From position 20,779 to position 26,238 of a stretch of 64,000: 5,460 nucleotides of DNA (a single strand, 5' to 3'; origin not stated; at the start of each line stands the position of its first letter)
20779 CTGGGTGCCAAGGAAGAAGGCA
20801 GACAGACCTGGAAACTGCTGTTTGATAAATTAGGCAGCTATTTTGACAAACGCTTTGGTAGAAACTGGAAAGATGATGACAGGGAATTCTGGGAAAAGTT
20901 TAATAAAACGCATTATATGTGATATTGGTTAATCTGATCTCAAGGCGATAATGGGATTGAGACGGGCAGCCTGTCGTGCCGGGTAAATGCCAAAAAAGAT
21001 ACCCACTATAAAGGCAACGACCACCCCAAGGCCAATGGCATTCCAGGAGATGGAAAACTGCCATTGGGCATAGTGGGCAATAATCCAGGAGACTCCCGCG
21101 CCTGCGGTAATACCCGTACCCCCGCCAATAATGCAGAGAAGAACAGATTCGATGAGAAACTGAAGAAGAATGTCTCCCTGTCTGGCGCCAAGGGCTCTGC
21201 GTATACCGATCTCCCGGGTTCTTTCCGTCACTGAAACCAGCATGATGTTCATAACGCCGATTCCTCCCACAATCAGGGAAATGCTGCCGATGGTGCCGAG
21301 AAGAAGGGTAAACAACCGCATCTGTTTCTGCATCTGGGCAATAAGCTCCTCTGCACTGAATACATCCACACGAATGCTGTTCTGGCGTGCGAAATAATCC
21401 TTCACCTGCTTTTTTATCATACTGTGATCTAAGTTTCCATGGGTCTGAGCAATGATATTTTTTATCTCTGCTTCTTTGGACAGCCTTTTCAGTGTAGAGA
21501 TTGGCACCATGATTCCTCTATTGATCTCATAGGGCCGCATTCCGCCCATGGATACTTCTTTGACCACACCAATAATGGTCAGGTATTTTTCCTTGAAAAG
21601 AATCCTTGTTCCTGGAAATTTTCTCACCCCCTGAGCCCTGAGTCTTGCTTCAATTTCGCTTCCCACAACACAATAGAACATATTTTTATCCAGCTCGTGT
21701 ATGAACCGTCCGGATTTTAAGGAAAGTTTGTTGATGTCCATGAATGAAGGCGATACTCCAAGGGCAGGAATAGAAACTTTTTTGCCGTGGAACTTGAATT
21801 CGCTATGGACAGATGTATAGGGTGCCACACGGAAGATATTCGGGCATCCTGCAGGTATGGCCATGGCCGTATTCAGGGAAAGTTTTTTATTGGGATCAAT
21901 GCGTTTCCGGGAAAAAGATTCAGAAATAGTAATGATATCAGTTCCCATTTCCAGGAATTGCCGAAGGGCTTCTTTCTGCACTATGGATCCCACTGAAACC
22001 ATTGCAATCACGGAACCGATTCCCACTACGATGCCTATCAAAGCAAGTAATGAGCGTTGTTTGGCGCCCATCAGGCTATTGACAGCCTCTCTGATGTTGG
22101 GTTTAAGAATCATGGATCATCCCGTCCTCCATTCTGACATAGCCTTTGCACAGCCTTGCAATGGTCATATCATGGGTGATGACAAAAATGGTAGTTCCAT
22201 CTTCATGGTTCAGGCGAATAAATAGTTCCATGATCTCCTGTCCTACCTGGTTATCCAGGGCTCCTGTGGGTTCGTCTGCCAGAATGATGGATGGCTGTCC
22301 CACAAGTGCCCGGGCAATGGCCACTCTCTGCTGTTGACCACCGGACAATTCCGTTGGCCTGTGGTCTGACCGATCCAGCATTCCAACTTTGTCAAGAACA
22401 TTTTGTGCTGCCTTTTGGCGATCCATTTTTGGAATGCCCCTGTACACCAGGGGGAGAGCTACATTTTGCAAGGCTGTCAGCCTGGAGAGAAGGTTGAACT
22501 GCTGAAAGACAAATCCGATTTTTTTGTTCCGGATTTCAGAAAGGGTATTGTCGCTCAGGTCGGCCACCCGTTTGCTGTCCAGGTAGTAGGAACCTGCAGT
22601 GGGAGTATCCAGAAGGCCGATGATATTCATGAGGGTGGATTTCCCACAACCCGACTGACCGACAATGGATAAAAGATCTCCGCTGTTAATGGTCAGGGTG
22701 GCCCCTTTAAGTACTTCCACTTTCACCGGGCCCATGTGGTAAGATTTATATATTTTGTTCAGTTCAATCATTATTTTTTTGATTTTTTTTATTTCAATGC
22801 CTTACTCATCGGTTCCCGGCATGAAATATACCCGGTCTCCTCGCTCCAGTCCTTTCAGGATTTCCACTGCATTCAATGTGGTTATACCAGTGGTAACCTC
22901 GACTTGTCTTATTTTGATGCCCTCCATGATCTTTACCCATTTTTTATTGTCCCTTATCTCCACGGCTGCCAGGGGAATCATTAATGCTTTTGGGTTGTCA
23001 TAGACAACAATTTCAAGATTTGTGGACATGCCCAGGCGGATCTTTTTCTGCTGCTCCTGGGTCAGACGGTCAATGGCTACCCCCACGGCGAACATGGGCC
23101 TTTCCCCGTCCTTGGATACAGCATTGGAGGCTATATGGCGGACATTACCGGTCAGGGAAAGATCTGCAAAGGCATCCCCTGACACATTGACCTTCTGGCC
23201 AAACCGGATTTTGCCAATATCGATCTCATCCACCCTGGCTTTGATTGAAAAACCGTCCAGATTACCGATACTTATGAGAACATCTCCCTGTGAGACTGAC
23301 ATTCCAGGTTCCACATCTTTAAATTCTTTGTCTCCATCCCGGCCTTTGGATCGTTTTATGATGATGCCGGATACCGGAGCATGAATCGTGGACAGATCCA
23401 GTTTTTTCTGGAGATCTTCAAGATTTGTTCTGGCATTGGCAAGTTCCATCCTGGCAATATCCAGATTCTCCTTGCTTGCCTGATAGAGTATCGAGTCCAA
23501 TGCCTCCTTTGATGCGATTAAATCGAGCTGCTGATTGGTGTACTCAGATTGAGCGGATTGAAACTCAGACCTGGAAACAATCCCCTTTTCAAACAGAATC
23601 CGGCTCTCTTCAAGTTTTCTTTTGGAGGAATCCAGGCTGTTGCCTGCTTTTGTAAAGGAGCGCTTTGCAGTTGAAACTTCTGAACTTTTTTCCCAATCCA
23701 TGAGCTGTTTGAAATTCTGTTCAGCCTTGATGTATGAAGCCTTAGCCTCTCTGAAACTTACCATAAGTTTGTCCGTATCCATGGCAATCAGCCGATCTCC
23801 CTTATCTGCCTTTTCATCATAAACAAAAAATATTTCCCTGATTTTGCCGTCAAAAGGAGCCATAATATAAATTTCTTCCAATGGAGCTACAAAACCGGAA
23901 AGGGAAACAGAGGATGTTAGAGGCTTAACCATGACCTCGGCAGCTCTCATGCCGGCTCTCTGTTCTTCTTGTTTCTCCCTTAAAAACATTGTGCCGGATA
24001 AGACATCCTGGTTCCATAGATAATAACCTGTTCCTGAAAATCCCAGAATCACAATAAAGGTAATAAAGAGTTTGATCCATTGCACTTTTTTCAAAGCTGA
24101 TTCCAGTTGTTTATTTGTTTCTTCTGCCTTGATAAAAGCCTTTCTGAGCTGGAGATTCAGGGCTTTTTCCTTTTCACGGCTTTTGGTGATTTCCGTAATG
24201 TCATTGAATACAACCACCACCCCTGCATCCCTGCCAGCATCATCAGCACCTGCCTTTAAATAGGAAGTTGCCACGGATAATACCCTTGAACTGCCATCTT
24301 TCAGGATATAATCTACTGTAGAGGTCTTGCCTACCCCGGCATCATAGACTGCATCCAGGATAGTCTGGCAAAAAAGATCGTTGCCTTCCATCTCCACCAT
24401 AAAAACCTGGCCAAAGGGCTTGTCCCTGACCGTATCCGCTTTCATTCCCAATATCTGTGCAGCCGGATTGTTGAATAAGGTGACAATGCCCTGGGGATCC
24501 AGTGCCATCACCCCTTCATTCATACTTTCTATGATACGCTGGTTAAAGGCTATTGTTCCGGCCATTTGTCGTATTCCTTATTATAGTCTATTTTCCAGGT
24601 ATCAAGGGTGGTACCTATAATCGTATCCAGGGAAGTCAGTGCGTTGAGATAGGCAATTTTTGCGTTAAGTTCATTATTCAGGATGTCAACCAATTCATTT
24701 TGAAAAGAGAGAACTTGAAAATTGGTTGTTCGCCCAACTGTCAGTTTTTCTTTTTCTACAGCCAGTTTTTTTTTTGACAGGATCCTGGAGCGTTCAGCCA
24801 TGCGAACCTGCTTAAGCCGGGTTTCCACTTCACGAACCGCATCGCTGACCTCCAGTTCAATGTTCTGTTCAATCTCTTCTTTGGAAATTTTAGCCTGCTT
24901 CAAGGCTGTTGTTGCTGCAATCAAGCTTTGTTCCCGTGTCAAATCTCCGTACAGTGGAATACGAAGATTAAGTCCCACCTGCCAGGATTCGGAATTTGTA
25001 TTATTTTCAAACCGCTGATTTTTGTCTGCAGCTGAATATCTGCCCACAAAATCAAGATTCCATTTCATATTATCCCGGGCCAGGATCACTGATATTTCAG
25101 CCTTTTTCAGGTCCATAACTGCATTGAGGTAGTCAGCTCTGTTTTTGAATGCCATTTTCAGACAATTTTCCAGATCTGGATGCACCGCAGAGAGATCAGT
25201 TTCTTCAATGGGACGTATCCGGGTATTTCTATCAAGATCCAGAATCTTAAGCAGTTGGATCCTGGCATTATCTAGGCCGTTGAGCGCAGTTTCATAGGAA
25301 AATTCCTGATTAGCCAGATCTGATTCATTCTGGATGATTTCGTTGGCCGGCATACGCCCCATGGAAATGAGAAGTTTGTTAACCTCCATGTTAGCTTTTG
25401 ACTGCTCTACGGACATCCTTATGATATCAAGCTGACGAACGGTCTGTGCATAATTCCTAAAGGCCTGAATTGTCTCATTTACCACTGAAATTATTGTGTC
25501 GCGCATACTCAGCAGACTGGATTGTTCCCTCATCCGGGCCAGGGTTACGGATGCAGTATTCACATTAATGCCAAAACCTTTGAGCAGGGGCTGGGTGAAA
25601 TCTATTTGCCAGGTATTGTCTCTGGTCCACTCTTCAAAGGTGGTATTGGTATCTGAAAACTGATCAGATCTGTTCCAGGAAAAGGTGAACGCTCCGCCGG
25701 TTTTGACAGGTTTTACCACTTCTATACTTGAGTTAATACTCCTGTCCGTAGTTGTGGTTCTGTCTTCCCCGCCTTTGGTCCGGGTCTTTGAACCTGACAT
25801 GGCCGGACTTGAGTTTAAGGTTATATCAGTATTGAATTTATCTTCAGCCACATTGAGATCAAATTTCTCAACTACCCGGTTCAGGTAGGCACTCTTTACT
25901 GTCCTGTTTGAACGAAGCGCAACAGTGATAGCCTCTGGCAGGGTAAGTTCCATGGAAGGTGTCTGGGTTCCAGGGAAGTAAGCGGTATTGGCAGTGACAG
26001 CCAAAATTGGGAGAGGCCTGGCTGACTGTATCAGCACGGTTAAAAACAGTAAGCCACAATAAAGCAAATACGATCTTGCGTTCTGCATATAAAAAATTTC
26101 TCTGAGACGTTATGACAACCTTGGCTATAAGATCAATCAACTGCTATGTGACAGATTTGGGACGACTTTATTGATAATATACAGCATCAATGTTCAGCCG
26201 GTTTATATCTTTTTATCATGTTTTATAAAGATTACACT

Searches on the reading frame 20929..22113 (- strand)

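Call 6: search_protein_families(library=pfam, proteins=[window:20929-22113:-])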
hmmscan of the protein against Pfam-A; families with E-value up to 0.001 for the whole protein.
window:20929-22113:- (394 aa): 2 families
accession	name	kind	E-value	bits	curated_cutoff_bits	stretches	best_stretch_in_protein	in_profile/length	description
PF12704.14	MacB_PCD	-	1.1e-25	91.6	27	1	21-239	1-206/207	MacB-like periplasmic core domain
PF02687.27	FtsX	-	1.3e-22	80.5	25.5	1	275-387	3-120/120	FtsX-like permease C-terminal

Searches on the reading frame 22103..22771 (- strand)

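Call 6: search_protein_families(library=pfam, proteins=[window:22103-22771:-])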
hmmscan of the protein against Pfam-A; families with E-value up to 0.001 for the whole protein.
window:22103-22771:- (222 aa): 3 families
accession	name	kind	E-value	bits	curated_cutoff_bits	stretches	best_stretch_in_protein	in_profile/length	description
PF00005.33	ABC_tran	-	1.9e-34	119.6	25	1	21-169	1-136/137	ABC transporter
PF13304.12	AAA_21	-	4.1e-07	30.8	27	0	66-204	141-302/304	AAA domain, putative AbiEii toxin, Type IV TA system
PF02463.25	SMC_N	-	1.8e-05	24.7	40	1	33-213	26-210/220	RecF/RecN/SMC N terminal domain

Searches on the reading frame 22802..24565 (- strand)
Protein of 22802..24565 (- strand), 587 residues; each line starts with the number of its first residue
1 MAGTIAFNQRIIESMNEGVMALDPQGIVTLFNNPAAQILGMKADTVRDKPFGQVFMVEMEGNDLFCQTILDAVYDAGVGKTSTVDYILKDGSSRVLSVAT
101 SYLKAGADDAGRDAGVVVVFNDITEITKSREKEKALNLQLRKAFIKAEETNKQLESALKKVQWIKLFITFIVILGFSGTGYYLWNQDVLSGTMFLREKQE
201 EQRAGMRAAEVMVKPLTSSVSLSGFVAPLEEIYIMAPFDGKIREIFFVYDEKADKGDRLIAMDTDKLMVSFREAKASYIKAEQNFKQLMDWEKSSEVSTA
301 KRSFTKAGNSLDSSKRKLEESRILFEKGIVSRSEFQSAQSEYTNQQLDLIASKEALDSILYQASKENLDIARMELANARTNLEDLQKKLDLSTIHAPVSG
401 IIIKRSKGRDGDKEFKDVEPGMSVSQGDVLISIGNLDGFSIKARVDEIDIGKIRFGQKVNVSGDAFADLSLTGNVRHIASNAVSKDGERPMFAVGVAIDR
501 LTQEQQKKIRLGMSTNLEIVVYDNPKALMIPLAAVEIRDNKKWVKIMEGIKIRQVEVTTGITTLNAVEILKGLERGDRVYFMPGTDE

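Call 6: search_protein_families(library=pfam, proteins=[window:22802-24565:-])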
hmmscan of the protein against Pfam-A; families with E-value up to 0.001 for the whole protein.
window:22802-24565:- (587 aa): 5 families
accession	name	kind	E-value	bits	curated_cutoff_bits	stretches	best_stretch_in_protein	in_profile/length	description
PF16576.10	HlyD_D23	-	9e-14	51.7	30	1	333-480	54-186/214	Barrel-sandwich domain of CusB or HlyD membrane-fusion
PF13437.12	HlyD_3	-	2.4e-11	44.7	22.2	1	393-512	1-106/106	HlyD family secretion protein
PF13426.13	PAS_9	-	6.3e-07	30.1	27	1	17-125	2-103/103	PAS domain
PF00989.32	PAS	-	3.6e-06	27.4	22.6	1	8-58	3-53/113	PAS fold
PF13188.13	PAS_8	-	5.9e-05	23.3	21.8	1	9-47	4-44/65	PAS domain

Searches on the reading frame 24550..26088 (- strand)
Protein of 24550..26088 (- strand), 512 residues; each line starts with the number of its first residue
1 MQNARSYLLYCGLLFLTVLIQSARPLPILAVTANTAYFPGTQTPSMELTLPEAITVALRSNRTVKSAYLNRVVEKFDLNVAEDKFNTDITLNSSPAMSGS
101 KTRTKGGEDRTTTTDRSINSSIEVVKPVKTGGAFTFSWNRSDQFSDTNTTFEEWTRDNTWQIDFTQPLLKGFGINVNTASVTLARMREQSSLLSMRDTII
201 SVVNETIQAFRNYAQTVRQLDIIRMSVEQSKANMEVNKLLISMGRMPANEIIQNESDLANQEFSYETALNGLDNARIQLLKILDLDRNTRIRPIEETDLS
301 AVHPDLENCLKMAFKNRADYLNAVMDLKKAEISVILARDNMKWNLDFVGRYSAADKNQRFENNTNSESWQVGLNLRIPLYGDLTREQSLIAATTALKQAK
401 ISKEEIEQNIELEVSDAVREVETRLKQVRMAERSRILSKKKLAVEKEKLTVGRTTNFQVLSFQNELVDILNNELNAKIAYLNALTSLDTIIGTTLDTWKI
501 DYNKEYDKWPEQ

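Call 6: search_protein_families(library=pfam, proteins=[window:24550-26088:-])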
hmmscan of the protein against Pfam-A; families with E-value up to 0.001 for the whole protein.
window:24550-26088:- (512 aa): 1 family
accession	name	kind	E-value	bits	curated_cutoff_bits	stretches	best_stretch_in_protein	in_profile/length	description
PF02321.23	OEP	-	5.3e-36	124.6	22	2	306-492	1-187/187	Outer membrane efflux protein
